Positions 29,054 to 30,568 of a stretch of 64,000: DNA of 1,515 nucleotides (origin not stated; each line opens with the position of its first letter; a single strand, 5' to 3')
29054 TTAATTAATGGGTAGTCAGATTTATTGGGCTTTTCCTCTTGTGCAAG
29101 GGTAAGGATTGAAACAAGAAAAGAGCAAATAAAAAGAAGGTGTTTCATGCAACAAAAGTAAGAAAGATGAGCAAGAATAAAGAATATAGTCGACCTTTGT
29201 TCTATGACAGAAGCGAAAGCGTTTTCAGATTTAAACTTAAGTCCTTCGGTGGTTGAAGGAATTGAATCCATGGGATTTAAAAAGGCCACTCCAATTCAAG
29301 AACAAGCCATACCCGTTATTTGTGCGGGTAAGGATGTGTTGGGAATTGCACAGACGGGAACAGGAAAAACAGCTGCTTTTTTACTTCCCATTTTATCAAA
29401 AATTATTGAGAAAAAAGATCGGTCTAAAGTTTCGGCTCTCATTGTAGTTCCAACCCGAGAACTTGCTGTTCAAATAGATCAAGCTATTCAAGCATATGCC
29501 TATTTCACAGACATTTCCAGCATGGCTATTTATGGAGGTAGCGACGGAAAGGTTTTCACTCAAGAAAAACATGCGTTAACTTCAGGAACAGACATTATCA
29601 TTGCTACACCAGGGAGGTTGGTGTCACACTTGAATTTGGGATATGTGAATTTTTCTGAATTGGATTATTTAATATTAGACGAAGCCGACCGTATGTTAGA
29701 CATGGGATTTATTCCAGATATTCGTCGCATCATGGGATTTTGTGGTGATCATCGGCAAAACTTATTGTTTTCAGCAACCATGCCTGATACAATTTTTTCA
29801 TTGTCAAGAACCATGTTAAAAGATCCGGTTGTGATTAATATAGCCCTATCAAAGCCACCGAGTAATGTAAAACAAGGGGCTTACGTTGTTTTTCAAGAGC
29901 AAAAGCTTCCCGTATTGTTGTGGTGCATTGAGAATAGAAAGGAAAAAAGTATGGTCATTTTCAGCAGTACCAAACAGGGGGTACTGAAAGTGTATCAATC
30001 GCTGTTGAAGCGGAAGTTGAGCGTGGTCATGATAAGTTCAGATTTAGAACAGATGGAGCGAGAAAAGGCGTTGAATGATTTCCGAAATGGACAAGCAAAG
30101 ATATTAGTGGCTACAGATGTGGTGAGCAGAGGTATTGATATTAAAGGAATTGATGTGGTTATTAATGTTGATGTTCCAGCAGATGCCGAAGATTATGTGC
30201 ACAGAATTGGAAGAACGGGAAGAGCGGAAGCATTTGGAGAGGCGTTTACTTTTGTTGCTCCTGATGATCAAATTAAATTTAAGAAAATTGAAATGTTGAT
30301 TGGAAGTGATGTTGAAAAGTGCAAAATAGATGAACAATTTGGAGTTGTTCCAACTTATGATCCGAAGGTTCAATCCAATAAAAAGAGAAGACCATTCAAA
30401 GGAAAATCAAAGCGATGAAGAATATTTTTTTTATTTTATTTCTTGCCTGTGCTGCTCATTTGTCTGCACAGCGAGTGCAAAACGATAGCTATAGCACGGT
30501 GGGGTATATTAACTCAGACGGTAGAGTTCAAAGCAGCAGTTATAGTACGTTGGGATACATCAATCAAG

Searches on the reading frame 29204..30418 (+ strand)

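Call 71: search_protein_families(library=pfam, proteins=[window:29204-30418:+], max_evalue=0.00001)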
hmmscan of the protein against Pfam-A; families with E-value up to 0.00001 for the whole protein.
window:29204-30418:+ (404 aa): 3 families
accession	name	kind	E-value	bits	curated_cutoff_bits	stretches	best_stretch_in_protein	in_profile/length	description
PF00270.35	DEAD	-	1.9e-48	164.8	26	1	29-197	1-164/167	DEAD/DEAH box helicase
PF00271.37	Helicase_C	-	9.1e-31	106.8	23.5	1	234-341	2-109/110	Helicase conserved C-terminal domain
PF04851.21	ResIII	-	3e-08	34.2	22.5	1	32-193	8-162/164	Type III restriction enzyme, res subunit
